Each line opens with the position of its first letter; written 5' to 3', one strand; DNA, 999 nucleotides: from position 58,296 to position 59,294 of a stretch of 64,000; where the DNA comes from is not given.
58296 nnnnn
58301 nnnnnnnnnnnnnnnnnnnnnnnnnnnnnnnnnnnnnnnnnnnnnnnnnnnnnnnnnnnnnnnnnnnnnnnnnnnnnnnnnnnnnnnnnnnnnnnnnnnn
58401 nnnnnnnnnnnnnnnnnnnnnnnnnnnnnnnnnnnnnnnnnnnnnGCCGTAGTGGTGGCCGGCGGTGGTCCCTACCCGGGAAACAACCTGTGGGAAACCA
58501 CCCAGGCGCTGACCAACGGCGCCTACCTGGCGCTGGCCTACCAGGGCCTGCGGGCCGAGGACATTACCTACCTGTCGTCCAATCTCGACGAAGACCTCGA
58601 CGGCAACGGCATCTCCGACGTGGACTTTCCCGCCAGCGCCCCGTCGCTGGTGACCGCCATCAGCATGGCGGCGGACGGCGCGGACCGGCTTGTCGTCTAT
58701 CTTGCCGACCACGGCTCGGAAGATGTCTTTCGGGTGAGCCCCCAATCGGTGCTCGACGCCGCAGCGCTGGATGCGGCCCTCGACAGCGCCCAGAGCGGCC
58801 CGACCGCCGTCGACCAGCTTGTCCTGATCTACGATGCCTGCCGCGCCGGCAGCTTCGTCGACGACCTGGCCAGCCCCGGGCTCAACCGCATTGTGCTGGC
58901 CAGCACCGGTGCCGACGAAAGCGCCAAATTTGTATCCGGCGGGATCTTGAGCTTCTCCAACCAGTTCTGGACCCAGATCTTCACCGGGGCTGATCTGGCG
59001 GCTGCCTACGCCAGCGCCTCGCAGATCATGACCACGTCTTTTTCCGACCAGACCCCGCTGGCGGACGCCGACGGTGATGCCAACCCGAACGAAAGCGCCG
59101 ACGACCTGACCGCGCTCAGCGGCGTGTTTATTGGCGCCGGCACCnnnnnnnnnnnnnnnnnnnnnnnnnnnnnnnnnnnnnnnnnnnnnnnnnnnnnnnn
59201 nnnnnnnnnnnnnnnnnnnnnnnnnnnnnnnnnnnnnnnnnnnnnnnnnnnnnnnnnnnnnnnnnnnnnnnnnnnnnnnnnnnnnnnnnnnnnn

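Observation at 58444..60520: Tandem duplicated legumain(C13)-like+Ig module: copy 1 keeps the His/Cys dyad, copy 2 has lost both catalytic residues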

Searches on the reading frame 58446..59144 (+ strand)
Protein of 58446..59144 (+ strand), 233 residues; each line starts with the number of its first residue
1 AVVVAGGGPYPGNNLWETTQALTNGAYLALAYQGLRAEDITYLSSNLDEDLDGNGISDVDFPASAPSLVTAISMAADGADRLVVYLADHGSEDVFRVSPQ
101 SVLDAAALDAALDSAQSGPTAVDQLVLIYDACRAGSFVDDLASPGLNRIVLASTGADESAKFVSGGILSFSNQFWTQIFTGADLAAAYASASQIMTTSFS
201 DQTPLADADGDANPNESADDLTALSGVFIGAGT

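Call 18: find_homologous_proteins(query=A1, max_evalue=0.001)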
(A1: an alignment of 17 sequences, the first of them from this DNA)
Query A1 (17 sequences) (233 aa, profile of the alignment): 7 proteins with E <= 0.001 among 8000 candidates.
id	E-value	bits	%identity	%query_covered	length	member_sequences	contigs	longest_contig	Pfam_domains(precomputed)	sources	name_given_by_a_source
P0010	3.0e-99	349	44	90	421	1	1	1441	PF01650.24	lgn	-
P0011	1.5e-94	334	41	62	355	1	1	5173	PF01650.24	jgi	-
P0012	2.7e-83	297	46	93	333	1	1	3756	PF01650.24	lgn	-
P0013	4.9e-74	266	40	92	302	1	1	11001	PF01650.24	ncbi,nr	ncbi:C13 family peptidase [Desulfococcaceae bacterium HSG8]|nr:C13 family peptidase [Desulfococcacea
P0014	1.6e-72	262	41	81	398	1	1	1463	PF01650.24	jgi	jgi:hypothetical protein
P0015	1.1e-36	144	42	45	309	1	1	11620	-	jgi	jgi:hypothetical protein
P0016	3.6e-6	44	42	11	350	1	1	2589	PF01650.24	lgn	-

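Call 22: find_related_loci(query=A2, collection=genome_contigs, flank=10000)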
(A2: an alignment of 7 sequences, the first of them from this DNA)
Query A2 (233 aa) in genome_contigs; peptide patterns used: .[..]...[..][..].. (x = any residue, [..] = any of these).
169 stretches matched a pattern; 86 encode a relative of the query (tblastn E <= 1e-3); the best 80 are kept; 78 distinct loci.
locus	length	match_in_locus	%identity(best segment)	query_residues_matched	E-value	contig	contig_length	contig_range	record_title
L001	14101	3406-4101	68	2-233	8e-105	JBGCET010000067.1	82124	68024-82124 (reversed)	MAG: Lysobacterales bacterium isolate SGMAG-40 contig67, whole genome shotgun sequence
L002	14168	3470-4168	68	1-233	6e-105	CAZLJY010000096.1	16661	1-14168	MAG TPA_asm: uncultured Gammaproteobacteria bacterium isolate binchicken_co366_45 genome assembly, contig: NODE_1995_len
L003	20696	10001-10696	66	2-233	4e-91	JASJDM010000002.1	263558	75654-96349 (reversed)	MAG: Lysobacterales bacterium isolate MO_188.B40 MO_188.c_9, whole genome shotgun sequence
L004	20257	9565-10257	50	1-232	8e-63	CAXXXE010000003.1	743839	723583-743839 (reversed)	MAG: Desulfatiglandales bacterium isolate d5234fa8-f814-4557-af24-a28d4dae9633 genome assembly, contig: contig_3, whole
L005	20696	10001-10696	51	1-233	4e-62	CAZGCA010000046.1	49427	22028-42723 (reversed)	MAG TPA_asm: uncultured bacterium isolate SRP068000_co1_623 genome assembly, contig: NODE_604_length_49427_cov_8.906080,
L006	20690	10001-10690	53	2-233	2e-61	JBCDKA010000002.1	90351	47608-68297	MAG: Pseudomonadota bacterium isolate P01_H01_bin.48 k141_598041_length_90351_cov_25.3773, whole genome shotgun sequence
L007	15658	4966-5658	53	2-233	2e-60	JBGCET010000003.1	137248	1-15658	MAG: Lysobacterales bacterium isolate SGMAG-40 contig3, whole genome shotgun sequence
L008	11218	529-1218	48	1-232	3e-60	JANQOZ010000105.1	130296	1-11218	MAG: Lysobacterales bacterium isolate IP29b_bin.149 k99_2916414, whole genome shotgun sequence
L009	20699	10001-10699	49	1-233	2e-60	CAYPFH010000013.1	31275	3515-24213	MAG TPA_asm: uncultured Desulfobacterales bacterium isolate SRP141376_co4_188 genome assembly, contig: NODE_2600_length_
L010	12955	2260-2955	51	1-233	2e-59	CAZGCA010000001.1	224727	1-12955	MAG TPA_asm: uncultured bacterium isolate SRP068000_co1_623 genome assembly, contig: NODE_25_length_224727_cov_9.066697,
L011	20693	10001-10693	52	2-233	5e-59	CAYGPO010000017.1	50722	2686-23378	MAG TPA_asm: uncultured Gammaproteobacteria bacterium isolate ERP117304_co3_225 genome assembly, contig: NODE_994_length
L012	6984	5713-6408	46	1-233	4e-58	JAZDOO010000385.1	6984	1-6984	MAG: Pseudomonadota bacterium isolate MEGAHIT-group-0.780 k141_7246967, whole genome shotgun sequence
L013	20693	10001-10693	52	2-233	9e-58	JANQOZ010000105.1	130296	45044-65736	MAG: Lysobacterales bacterium isolate IP29b_bin.149 k99_2916414, whole genome shotgun sequence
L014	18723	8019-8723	47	1-233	1e-57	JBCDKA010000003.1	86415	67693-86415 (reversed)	MAG: Pseudomonadota bacterium isolate P01_H01_bin.48 k141_1007641_length_86415_cov_98.7258, whole genome shotgun sequenc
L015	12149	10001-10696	47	1-233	3e-57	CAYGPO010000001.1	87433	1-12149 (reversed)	MAG TPA_asm: uncultured Gammaproteobacteria bacterium isolate ERP117304_co3_225 genome assembly, contig: NODE_362_length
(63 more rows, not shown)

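Call 26: search_protein_representatives(alignment_id=A1)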
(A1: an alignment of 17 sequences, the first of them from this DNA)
Query: 17 sequences, 231 profile positions. Proteins with E-value up to 0.001 (for the whole library): 5666; up to 1e-10: 3625; up to 1e-30: 1985. The best 150 are listed.
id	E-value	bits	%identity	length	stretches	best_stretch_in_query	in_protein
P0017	8.1e-241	810.5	-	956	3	1-230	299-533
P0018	2.5e-234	789.3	-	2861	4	1-231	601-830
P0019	4.3e-211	713.2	-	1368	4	1-230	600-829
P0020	3.5e-197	667.7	-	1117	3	1-230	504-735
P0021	2.4e-186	632.3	-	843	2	1-231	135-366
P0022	9.9e-183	620.4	-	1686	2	1-231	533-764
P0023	3.5e-174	592.5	-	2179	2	1-231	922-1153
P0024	1.8e-171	583.6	-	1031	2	1-231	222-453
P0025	3.3e-169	576.2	-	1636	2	1-231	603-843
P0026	2.5e-168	573.3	-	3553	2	1-231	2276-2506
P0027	6.7e-168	571.9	-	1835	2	1-230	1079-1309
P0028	1.7e-166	567.3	-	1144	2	1-231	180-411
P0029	4.3e-166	566.0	-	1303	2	2-231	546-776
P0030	1.5e-163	557.7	-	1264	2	1-231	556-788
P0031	1.1e-162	554.8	-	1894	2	1-230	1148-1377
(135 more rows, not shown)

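Call 49: search_solved_structures(query=A2, max_evalue=1, show_alignments=2)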
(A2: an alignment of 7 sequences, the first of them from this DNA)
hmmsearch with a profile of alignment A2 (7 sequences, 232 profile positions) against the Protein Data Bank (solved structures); distinct sequences matched with E-value up to 1: 39.
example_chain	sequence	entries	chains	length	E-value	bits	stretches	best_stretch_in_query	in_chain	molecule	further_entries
5h0i_A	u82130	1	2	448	3e-07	33.4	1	80-160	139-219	Asparaginyl endopeptidase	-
6dhi_A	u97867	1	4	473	3.1e-07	33.4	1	80-159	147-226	Asparaginyl endopeptidase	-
9va4_A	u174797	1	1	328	1.4e-06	31.2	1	80-155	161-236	plant legumain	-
6ysa_A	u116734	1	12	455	2.4e-06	30.4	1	79-159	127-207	Vacuolar-processing enzyme beta-isozyme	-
4aw9_A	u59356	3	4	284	2.6e-06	30.4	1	80-143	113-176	LEGUMAIN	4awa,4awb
6lko_A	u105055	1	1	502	2.9e-06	30.2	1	80-162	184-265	Asparaginyl endopeptidase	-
5obt_A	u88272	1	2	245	4.3e-06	29.7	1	80-156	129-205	Vacuolar-processing enzyme gamma-isozyme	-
4d3x_A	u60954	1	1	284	4.6e-06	29.5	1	80-156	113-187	LEGUMAIN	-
6l4w_A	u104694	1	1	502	5.4e-06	29.3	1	80-162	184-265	Asparaginyl endopeptidase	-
5lua_A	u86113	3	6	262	5.5e-06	29.3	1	80-143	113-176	Legumain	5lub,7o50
5lu8_A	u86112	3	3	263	5.5e-06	29.3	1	80-143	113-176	Legumain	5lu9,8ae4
8ae5_A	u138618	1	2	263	5.6e-06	29.3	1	80-143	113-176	Legumain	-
6l4y_A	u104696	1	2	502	6.3e-06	29.1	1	80-162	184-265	Asparaginyl endopeptidase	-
4n6n_A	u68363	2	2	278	6.4e-06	29.1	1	80-143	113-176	Legumain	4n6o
4fgu_A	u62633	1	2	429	6.5e-06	29.1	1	80-142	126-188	Legumain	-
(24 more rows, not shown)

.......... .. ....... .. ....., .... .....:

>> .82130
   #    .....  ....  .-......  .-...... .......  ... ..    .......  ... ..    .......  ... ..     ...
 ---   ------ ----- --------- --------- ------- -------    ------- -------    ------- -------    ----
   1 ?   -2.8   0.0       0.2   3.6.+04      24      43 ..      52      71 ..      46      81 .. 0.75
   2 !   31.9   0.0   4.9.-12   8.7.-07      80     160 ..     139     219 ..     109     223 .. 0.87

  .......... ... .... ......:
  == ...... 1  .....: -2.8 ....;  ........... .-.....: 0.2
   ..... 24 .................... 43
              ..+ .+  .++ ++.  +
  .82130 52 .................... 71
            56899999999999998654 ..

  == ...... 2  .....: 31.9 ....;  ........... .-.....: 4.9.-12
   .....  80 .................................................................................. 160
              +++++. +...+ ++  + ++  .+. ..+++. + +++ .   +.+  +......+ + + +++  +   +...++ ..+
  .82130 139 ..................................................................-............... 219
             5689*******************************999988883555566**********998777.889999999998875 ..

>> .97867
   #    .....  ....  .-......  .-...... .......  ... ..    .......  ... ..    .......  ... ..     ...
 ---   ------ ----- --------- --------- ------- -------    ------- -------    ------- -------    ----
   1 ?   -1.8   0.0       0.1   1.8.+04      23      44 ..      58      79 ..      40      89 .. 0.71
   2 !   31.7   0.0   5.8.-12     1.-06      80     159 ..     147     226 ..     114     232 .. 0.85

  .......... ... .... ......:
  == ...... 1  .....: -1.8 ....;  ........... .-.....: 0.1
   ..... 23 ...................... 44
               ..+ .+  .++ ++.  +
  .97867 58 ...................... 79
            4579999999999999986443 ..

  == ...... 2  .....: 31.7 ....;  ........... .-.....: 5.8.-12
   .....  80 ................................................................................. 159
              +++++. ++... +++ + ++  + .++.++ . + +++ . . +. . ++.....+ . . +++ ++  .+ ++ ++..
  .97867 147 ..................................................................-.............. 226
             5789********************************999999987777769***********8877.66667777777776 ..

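Call 74: search_protein_families(library=pfam, proteins=[L001:7958-9700:+, L001:9661-11421:+, L001:11373-13265:+, L001:13250-14089:+, L001:1-609:+, L003:14791-16599:+], max_evalue=0.01)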
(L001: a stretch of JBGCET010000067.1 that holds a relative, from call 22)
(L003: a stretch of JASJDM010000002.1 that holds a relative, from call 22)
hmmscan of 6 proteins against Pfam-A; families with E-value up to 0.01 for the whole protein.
L001:7958-9700:+ (581 aa): 3 families
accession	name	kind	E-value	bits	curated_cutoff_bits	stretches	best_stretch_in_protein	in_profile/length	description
PF00656.27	Peptidase_C14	-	6.8e-15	55.8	21.4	1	43-321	2-228/233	Caspase domain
PF01650.23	Peptidase_C13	-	0.00027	21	22.8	0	147-195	115-167/258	Peptidase C13 family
PF14326.11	DUF4384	-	0.0085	16.6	27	0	450-514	4-74/81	Domain of unknown function (DUF4384)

L001:9661-11421:+ (587 aa): 3 families
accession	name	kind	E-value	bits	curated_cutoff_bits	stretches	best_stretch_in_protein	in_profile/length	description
PF03865.19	ShlB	-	9.1e-32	111.2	22.7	1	234-544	1-308/311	Haemolysin secretion/activation protein ShlB/FhaC/HecB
PF08479.16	POTRA_2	-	4.5e-18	65.3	24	1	98-171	3-76/76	POTRA domain, ShlB-type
PF01103.29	Omp85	-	1.2e-10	41.9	24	1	429-548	151-292/325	Omp85 superfamily domain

L001:11373-13265:+ (631 aa): 2 families
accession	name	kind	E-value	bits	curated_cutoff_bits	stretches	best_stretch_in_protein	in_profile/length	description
PF05226.16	CHASE2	-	3.6e-24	86.1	26.3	1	46-333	7-254/257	CHASE2 domain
PF00211.25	Guanylate_cyc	-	1.1e-20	74.5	21.9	1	429-608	7-178/183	Adenylate and Guanylate cyclase catalytic domain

L001:13250-14089:+ (280 aa): 0 families

L001:1-609:+ (203 aa): 0 families

L003:14791-16599:+ (603 aa): 3 families
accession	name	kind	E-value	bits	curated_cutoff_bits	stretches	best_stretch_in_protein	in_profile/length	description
PF00656.27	Peptidase_C14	-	7.5e-14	52.4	21.4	1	57-336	1-224/233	Caspase domain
PF14326.11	DUF4384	-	1.5e-09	38.2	27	1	470-536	4-76/81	Domain of unknown function (DUF4384)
PF01650.23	Peptidase_C13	-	0.00039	20.5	22.8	0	162-211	115-168/258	Peptidase C13 family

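Call 79: search_protein_families(library=padloc, proteins=[window:58446-59144:+], max_evalue=0.01)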
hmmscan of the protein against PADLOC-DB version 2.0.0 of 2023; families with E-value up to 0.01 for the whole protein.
window:58446-59144:+ (233 aa): 0 families
